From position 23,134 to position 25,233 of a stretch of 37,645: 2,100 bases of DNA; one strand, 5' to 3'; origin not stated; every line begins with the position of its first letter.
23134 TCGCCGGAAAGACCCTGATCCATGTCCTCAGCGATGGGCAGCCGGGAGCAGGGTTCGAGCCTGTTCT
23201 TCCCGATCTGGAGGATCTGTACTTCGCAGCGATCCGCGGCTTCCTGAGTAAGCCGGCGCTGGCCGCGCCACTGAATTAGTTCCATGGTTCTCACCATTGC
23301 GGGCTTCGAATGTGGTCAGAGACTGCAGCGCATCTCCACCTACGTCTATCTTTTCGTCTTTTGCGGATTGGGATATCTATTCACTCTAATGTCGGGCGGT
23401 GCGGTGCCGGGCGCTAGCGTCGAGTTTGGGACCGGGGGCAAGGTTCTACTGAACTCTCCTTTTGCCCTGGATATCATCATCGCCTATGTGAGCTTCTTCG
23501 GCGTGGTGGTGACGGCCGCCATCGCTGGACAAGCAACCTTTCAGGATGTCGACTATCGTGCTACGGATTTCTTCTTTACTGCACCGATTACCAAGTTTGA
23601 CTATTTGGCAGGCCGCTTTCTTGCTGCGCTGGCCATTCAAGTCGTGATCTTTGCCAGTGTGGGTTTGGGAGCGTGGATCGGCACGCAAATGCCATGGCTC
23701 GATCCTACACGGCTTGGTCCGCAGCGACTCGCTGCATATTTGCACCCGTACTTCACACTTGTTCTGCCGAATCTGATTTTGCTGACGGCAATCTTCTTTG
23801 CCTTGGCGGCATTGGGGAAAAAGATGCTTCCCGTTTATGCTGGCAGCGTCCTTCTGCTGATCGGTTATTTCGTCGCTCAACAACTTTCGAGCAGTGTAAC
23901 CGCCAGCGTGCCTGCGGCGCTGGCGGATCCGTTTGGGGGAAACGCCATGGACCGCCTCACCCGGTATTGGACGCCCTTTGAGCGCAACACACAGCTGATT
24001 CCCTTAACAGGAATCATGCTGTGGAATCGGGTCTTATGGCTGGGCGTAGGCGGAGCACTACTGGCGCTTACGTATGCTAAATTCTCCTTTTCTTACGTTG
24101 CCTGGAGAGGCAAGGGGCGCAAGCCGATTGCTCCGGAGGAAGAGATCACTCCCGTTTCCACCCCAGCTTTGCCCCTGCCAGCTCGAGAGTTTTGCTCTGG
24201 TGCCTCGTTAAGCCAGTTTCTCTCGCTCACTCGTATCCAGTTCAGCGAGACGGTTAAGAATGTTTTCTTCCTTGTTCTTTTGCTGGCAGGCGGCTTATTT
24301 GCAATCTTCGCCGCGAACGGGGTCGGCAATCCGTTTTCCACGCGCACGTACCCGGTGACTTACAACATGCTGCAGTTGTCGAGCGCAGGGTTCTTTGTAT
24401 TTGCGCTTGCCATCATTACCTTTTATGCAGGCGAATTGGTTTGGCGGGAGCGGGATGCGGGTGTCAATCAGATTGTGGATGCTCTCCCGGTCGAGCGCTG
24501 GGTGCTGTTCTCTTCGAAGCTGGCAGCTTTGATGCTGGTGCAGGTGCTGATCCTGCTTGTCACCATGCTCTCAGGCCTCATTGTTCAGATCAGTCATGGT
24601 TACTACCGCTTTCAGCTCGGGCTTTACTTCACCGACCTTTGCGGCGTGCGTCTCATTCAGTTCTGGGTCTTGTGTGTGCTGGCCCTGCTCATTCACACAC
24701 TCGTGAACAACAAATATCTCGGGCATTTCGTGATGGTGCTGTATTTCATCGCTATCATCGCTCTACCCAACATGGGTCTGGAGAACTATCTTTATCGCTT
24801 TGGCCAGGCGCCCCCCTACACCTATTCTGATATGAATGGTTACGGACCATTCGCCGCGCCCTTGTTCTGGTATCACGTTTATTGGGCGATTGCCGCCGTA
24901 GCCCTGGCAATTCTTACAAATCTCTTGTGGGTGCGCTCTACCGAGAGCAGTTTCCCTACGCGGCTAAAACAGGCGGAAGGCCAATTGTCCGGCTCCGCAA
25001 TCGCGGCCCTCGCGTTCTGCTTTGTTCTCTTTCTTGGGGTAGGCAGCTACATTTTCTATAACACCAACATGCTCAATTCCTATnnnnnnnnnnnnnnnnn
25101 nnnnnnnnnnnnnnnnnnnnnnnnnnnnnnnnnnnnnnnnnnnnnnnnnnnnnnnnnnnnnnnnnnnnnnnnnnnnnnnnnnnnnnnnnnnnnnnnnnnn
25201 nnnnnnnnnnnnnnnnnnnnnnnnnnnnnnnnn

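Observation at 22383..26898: ABC ATPase plus a duplicated 12+1-TM ABC-2 permease covalently fused to an intact, probably periplasmic, M1 zinc peptidase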

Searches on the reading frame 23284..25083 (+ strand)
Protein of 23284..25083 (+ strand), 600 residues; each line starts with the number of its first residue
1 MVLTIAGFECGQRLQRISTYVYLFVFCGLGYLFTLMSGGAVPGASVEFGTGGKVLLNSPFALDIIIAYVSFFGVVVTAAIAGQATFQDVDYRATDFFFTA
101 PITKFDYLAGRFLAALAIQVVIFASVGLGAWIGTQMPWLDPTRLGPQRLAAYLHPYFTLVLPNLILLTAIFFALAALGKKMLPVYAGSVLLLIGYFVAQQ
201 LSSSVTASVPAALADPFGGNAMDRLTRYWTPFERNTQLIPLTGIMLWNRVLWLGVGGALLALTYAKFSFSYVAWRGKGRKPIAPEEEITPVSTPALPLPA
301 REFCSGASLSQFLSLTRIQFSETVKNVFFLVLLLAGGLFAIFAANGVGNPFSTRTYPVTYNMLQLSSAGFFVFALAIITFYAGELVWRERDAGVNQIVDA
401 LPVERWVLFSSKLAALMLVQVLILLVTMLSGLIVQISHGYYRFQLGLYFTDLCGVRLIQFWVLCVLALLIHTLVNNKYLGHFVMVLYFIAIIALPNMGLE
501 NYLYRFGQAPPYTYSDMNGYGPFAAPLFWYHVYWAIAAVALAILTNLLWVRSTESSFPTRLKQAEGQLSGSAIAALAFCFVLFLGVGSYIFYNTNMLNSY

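Call 54: predict_structure(alignment_id=A3)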
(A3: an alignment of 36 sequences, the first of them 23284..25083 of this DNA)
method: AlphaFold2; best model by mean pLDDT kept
length: 600 residues; sequences in the alignment: 36
mean_pLDDT: 74.3   pTM: 0.71
mean pLDDT of the five models: 74.3, 70.0, 69.9, 66.0, 65.8
residues with pLDDT >= 90: 72; 70-90: 349; 50-70: 108; < 50: 71
segments of 3 or more residues with pLDDT < 50: 39-44, 46-54, 88-93, 271-301, 395-399, 513-520
pLDDT, mean of each block of 10 residues (from residue 1): 84 81 86 65 45 55 79 79 58 52 83 90 89 70 69 86 91 83 79 71 62 81 81 76 89 92 82 35 31 37 65 88 86 87 71 63 83 86 78 52 76 92 92 86 82 86 90 79 79 63 60 48 65 85 83 62 75 87 84 66
secondary structure, 60 per line:
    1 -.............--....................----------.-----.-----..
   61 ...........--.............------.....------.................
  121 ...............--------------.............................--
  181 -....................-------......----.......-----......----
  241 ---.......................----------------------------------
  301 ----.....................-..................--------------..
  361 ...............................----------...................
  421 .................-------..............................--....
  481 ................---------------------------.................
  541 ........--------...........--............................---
elements in order: H2-14 H17-36 H59-71 H74-86 H93-97 H104-135 H150-178 H182-201 H209-214 H219-225 H231-236 H244-266 H305-325 H327-344 H359-391 H402-437 H445-474 H477-496 H524-548 H557-567 H570-597

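Call 56: fold_search(model_id=the predicted structure, library=pdb)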
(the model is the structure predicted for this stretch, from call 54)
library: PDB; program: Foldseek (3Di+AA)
matches with E <= 10: 165; with E <= 0.001: 0
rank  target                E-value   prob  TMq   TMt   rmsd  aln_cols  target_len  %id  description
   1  8k1o_A                3.4e-03  1.00  0.48  0.55   9.0       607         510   14  mycobacterial efflux pump, AMPPNP bound state (released 2024-07-17)
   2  8k1n_C                5.6e-03  1.00  0.43  0.48  11.7       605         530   14  mycobacterial efflux pump, substrate-bound state (released 2024-07-17)
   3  8k1p_A                8.4e-03  1.00  0.52  0.60   8.7       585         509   15  mycobacterial efflux pump, ADP+vanadate bound state (released 2024-07-17)
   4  8k1m_B                1.6e-02  1.00  0.44  0.48  10.6       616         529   14  mycobacterial efflux pump, apo state (released 2024-07-17)
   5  6xjh_A                2.8e-02  1.00  0.28  0.59  11.9       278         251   15  PmtCD ABC exporter without the basket domain at C2 symmetry (released 2020-10-14)
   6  9q2n_A                3.5e-02  1.00  0.27  0.58  11.9       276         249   14  Nucleotide-free structure of PmtCD in nanodisc (released 2025-11-26)
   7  7znq_y                5.8e-02  1.00  0.28  0.57   6.7       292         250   15  ABC transporter complex NosDFYL in GDN (released 2022-08-03)
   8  9q1y_A                7.0e-02  1.00  0.26  0.56  12.4       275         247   15  Nucleotide-free structure of PmtCD in detergent LMNG (released 2025-11-26)
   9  7o0y_E                9.5e-02  1.00  0.26  0.56  12.8       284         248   15  ABC transporter NosDFY, nucleotide-free in GDN (released 2022-04-13)
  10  7znq_Y                1.4e-01  1.00  0.29  0.55   7.5       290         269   10  ABC transporter complex NosDFYL in GDN (released 2022-08-03)
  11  4ikx                  1.4e-01  0.23  0.14  0.16  23.2       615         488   13  Crystal structure of peptide transporter POT (E310Q mutant) (released 2013-07-10)
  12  7o12_E                1.6e-01  1.00  0.27  0.58  12.7       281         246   15  ABC transporter NosDFY, AMPPNP-bound in GDN (released 2022-04-13)
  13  7o0y_D                2.0e-01  1.00  0.29  0.57   6.5       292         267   13  ABC transporter NosDFY, nucleotide-free in GDN (released 2022-04-13)
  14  7o0z_D                2.1e-01  0.98  0.25  0.45   7.9       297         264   12  ABC transporter NosFY, nucleotide-free in GDN (released 2022-11-02)
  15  7o0z_E                3.1e-01  0.97  0.24  0.46   8.1       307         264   14  ABC transporter NosFY, nucleotide-free in GDN (released 2022-11-02)
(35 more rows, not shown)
